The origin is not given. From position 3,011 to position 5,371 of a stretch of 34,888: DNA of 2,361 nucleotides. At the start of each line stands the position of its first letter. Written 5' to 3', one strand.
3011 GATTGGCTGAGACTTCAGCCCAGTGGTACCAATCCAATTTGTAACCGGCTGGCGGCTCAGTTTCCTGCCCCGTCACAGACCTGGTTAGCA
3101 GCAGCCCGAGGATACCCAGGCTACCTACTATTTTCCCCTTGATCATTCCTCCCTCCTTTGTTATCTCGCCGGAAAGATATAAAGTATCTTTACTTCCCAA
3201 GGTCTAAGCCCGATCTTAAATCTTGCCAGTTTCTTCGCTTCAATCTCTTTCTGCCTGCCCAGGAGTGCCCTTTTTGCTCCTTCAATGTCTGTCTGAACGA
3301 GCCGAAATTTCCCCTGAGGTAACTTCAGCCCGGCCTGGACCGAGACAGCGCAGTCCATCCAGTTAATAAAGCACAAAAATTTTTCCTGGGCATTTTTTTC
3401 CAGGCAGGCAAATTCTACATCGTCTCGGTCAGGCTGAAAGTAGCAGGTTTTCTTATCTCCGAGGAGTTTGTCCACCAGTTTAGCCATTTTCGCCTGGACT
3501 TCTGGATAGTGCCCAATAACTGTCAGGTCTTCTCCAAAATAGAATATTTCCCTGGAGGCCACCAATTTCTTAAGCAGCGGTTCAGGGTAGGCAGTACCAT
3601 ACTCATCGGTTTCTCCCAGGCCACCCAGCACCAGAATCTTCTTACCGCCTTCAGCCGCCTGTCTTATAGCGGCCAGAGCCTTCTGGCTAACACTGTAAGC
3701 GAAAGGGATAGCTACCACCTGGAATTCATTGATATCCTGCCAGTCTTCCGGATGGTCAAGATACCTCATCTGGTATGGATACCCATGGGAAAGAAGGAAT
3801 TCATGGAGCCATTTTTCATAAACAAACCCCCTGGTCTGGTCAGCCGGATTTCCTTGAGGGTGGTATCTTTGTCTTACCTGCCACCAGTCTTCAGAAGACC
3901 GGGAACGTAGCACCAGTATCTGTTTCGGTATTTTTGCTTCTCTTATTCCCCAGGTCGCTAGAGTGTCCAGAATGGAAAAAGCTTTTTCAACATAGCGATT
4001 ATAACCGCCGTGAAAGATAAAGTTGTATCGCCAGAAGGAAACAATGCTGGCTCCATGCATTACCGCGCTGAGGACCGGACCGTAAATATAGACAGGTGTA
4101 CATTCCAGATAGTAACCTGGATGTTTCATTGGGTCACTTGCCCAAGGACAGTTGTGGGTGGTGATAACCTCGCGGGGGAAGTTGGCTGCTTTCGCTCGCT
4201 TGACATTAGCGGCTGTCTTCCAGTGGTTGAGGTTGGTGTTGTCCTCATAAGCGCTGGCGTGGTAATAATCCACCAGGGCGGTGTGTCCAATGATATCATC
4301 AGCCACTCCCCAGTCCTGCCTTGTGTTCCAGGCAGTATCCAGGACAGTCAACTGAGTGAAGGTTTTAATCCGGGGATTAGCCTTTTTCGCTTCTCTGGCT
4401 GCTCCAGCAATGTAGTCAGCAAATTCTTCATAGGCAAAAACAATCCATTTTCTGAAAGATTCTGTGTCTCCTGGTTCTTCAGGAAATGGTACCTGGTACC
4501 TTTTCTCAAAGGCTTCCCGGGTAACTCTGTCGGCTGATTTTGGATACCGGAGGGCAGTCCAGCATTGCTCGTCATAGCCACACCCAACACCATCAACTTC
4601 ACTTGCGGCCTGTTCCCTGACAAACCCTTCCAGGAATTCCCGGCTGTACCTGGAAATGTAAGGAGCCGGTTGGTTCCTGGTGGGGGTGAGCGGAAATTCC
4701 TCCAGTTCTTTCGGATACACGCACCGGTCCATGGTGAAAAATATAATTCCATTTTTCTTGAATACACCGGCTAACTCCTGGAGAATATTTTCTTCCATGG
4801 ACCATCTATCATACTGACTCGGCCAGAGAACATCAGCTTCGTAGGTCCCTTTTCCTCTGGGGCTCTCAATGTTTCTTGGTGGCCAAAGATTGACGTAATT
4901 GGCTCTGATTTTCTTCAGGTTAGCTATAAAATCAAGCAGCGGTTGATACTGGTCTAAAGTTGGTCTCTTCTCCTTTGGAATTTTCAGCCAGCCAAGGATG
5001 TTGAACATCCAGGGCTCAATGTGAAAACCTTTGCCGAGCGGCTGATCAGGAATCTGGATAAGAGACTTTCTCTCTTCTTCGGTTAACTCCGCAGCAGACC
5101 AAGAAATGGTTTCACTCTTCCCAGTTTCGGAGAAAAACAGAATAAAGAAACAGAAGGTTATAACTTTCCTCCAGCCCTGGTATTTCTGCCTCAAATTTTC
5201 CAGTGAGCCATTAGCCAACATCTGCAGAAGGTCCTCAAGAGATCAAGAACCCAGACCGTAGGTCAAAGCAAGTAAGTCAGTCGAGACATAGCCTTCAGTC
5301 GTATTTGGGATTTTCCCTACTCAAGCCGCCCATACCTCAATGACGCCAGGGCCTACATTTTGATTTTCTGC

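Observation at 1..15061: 15-kb single-strand glycan-utilisation locus without SusC/D or ABC transport components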

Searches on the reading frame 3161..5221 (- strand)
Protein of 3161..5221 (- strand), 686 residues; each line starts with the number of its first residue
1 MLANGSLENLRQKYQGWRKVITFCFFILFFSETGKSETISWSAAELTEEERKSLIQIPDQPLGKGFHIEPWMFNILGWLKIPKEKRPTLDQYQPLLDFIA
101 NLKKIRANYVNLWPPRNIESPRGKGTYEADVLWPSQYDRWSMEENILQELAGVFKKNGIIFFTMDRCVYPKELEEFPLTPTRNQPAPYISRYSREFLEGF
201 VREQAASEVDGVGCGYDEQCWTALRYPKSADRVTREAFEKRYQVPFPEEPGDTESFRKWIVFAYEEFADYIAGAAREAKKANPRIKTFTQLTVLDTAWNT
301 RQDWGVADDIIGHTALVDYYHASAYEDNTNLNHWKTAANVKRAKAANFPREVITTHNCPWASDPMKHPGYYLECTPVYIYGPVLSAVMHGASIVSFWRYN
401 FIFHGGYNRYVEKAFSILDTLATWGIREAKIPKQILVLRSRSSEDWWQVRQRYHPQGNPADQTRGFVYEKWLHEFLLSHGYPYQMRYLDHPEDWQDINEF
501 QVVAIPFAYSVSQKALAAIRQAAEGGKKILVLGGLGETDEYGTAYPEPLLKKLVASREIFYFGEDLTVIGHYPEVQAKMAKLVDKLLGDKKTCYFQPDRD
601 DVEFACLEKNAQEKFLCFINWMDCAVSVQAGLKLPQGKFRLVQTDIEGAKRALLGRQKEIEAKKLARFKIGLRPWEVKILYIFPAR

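Call 5: search_protein_families(library=pfam, proteins=[window:3161-5221:-], max_evalue=0.01)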
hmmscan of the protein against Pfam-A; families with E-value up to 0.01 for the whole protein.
window:3161-5221:- (686 aa): 0 families

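Call 9: search_protein_families(library=ncbifam, proteins=[window:3161-5221:-], max_evalue=0.01)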
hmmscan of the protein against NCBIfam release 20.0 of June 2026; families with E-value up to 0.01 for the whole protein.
window:3161-5221:- (686 aa): 0 families

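Call 13: search_solved_structures(query=window:3161-5221:-, max_evalue=1)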
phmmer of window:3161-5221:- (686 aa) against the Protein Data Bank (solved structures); distinct sequences matched with E-value up to 1: 1.
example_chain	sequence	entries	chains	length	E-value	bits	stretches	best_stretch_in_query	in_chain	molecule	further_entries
4jcm_A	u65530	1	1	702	0.15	13.3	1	265-339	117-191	Cyclodextrin glucanotransferase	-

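Call 15: find_homologous_proteins(query=window:3161-5221:-)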
Query window:3161-5221:- (686 aa): 27 proteins with E <= 0.001 among 8000 candidates.
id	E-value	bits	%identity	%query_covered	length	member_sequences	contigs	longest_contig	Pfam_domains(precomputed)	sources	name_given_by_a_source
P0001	0.0e+0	1121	100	69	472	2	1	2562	-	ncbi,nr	ncbi:MAG: hypothetical protein NC823_02915, partial [Candidatus Omnitrophica bacterium]|nr:hypotheti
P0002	5.8e-246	836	56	91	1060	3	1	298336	-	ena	-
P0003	5.7e-239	813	54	93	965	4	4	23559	-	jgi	jgi:hypothetical protein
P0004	5.0e-235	800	54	91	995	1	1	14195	-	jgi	-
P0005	1.4e-225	769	50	93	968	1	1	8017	-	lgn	-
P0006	1.1e-220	753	48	97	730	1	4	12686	-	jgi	jgi:hypothetical protein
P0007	1.2e-216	739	51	92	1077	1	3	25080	-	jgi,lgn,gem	-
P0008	8.5e-211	720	50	91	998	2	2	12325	-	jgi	-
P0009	3.4e-210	718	50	91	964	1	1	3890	-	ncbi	-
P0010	3.6e-210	718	50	91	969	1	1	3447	-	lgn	-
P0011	1.8e-207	709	47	92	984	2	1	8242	-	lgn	-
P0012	2.3e-201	689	49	91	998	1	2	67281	-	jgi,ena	-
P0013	1.8e-198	679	46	97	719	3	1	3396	-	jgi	-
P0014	1.9e-198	679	44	92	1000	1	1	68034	-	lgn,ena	-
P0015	3.3e-198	678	47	93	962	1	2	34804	-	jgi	-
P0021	5.2e-179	615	45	91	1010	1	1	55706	PF08532.17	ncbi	-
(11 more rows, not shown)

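Call 20: find_encoding_contigs(protein=P0002, flank=10000, max_places=2)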
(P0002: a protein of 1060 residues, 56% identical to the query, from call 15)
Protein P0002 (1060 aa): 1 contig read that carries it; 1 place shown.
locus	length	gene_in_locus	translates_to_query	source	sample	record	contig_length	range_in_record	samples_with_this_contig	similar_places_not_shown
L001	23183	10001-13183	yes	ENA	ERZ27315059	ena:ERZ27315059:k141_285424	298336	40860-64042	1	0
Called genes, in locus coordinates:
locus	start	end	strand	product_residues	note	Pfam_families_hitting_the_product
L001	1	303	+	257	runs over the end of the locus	PF02585:PIG-L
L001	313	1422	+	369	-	PF13480:Acetyltransf_6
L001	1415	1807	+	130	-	PF13477:Glyco_trans_4_2 (weak), PF13439:Glyco_transf_4, PF13579:Glyco_trans_4_4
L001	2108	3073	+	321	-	PF02475:TRM5-TYW2_MTfase (faint), PF05050:Methyltransf_21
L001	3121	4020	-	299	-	PF13384:HTH_23 (faint), PF13518:HTH_28 (weak), PF13551:HTH_29 (weak), PF13565:HTH_32, PF00665:rve, PF13683:rve_3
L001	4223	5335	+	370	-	PF13439:Glyco_transf_4, PF13477:Glyco_trans_4_2 (weak), PF13579:Glyco_trans_4_4 (weak), PF20706:GT4-conflict, PF00534:Glycos_transf_1, PF13692:Glyco_trans_1_4, PF13524:Glyco_trans_1_2 (faint)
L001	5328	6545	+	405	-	PF04932:Wzy_C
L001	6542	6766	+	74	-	-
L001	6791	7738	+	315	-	PF00535:Glycos_transf_2, PF10111:Glyco_tranf_2_2, PF13641:Glyco_tranf_2_3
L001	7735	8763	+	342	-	PF01757:Acyl_transf_3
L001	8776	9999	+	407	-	PF13439:Glyco_transf_4, PF13579:Glyco_trans_4_4, PF20706:GT4-conflict, PF00534:Glycos_transf_1, PF13692:Glyco_trans_1_4, PF13524:Glyco_trans_1_2 (weak)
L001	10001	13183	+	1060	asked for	-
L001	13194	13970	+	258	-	PF03808:Glyco_tran_WecG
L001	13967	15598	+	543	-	PF00953:Glycos_transf_4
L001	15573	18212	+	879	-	-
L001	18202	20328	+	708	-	PF04932:Wzy_C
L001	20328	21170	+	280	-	-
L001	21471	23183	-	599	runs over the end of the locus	PF13231:PMT_2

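Call 21: find_encoding_contigs(protein=P0012, flank=10000, max_places=1)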
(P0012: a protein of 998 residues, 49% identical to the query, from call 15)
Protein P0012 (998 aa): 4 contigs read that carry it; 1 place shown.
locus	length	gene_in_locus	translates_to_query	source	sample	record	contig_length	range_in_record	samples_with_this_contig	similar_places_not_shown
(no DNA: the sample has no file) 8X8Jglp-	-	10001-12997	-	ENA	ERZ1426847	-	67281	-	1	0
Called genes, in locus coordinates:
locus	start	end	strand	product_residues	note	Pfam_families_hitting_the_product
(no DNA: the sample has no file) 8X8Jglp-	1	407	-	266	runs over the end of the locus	PF01041:DegT_DnrJ_EryC1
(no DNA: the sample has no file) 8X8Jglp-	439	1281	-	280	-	-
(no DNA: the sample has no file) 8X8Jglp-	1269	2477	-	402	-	-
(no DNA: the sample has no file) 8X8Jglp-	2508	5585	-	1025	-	-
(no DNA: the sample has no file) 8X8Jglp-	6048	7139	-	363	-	PF00392:GntR, PF00532:Peripla_BP_1, PF13407:Peripla_BP_4, PF13377:Peripla_BP_3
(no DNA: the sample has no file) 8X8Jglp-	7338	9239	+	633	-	PF10162:G8 (weak)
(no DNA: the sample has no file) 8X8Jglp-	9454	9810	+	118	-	-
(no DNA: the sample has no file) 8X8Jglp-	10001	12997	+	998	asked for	-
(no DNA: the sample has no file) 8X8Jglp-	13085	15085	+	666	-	PF18952:DUF5696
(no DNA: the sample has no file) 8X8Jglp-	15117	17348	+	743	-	PF01074:Glyco_hydro_38N, PF09261:Alpha-mann_mid, PF07748:Glyco_hydro_38C (weak)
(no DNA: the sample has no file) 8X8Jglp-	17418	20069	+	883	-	-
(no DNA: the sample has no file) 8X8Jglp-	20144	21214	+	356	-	PF05343:Peptidase_M42, PF01546:Peptidase_M20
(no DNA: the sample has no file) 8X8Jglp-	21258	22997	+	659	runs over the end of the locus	PF18952:DUF5696, PF19773:DUF6259 (weak), PF11308:Glyco_hydro_129 (weak)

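Call 22: find_encoding_contigs(protein=P0014, flank=10000, max_places=1)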
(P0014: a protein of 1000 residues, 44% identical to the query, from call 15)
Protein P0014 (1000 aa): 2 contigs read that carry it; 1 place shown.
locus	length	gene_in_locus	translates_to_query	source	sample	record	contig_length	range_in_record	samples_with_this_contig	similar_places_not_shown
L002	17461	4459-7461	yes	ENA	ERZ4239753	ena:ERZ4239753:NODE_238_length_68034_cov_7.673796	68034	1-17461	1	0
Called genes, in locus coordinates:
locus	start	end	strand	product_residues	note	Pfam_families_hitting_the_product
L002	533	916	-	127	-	-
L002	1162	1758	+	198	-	-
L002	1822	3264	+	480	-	PF13229:Beta_helix (weak)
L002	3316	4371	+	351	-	PF05343:Peptidase_M42, PF01546:Peptidase_M20, PF02127:Peptidase_M18 (weak)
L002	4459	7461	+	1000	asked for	-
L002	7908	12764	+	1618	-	PF02687:FtsX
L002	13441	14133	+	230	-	PF00702:Hydrolase, PF13419:HAD_2, PF13242:Hydrolase_like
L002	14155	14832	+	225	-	PF00702:Hydrolase, PF13419:HAD_2, PF13242:Hydrolase_like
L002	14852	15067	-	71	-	-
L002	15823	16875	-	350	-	-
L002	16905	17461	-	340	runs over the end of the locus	PF00144:Beta-lactamase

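Call 23: find_encoding_contigs(protein=P0021, flank=10000, max_places=1)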
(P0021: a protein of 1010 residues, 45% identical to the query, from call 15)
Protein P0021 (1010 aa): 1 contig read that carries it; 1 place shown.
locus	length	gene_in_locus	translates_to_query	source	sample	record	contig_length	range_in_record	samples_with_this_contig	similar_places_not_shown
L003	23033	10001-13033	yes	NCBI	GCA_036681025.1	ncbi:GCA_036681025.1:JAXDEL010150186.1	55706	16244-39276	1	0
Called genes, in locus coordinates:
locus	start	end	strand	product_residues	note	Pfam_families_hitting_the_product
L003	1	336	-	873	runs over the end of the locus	PF01547:SBP_bac_1, PF13416:SBP_bac_8 (weak), PF00528:BPD_transp_1 (weak)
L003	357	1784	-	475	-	-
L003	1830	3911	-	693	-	PF07602:DUF1565 (faint), PF22842:Pel9A-like_beta_helix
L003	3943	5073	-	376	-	PF00392:GntR, PF00532:Peripla_BP_1, PF13407:Peripla_BP_4, PF13377:Peripla_BP_3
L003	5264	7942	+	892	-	-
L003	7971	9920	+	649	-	PF18952:DUF5696, PF19773:DUF6259 (weak)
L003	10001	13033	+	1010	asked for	PF08532:Glyco_hydro_42M (faint)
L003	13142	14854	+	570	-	PF16392:DUF5001 (weak), PF06452:CBM9_1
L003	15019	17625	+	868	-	-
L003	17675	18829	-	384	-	PF13173:AAA_14, PF13635:DUF4143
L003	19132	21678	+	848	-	PF10102:DUF2341, PF13385:Laminin_G_3, PF02210:Laminin_G_2 (faint)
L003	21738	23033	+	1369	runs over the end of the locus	-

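Call 32: predict_structure(alignment_id=A1)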
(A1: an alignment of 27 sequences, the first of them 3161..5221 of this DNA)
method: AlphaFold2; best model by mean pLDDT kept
length: 686 residues; sequences in the alignment: 27
mean_pLDDT: 86.9   pTM: 0.87
mean pLDDT of the five models: 86.9, 86.7, 85.7, 85.3, 84.2
residues with pLDDT >= 90: 470; 70-90: 142; 50-70: 29; < 50: 45
segments of 3 or more residues with pLDDT < 50: 1-41
pLDDT, mean of each block of 10 residues (from residue 1): 30 31 35 39 67 53 91 94 94 97 95 91 86 96 95 96 91 95 92 96 97 85 84 96 95 95 94 97 94 65 85 92 70 77 92 87 83 84 94 92 90 93 92 96 94 91 90 91 96 93 97 96 95 96 96 94 88 89 94 84 93 95 89 94 90 87 92 93 92
secondary structure, 60 per line:
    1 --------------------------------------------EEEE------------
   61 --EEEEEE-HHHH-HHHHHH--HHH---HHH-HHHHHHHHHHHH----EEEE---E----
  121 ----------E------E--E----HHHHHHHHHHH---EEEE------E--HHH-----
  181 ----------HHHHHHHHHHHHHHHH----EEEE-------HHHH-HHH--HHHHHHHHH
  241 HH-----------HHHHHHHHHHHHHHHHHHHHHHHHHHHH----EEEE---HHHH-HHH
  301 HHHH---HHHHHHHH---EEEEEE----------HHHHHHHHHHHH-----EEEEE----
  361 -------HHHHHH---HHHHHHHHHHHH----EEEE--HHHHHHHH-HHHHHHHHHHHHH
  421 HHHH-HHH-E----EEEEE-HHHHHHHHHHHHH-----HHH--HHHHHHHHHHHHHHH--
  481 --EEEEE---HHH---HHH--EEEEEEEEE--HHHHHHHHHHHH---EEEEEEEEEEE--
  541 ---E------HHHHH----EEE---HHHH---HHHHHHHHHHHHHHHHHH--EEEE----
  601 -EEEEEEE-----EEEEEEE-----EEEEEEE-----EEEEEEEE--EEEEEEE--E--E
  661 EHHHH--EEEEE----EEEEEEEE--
elements in order: E45-48 E63-68 H70-73 H75-80 H93-104 E109-112 H146-156 E160-163 H191-206 E211-214 H222-225 H232-242 H254-281 E286-289 H293-296 H298-304 H308-315 E319-324 H335-346 E352-356 H368-373 H377-388 E393-396 H399-406 H408-424 E435-439 H441-453 H464-478 E483-487 E502-510 H513-524 E528-538 H551-555 E560-562 H566-569 H573-590 E593-596 E602-608 E614-620 E626-632 E638-645 E648-654 H662-665 E668-672 E677-684

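Call 35: search_protein_representatives(alignment_id=A2)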
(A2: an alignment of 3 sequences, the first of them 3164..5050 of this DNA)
Query: 3 sequences, 630 profile positions. Proteins with E-value up to 0.001 (for the whole library): 317; up to 1e-10: 205; up to 1e-30: 153. The best 150 are listed.
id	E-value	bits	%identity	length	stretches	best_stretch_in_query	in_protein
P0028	0.0e+00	1023.6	-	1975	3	2-628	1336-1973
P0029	2.5e-286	967.5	-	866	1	1-628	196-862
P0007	5.0e-253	857.5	-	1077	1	2-629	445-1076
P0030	1.7e-243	826.0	-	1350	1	3-629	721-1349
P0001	4.0e-237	804.9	-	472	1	1-416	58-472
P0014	6.2e-234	794.4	-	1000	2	87-628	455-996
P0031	1.1e-224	763.9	-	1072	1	3-628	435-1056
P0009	4.8e-219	745.2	-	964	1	5-628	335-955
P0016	7.2e-216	734.7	-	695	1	3-628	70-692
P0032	1.9e-199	680.5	-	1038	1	4-628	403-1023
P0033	2.3e-194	663.7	-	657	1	23-630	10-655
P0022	2.1e-192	657.2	-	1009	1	2-629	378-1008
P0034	8.0e-165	566.1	-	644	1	3-628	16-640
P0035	2.2e-156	538.2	-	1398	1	2-629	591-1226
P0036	1.2e-153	529.2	-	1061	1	2-628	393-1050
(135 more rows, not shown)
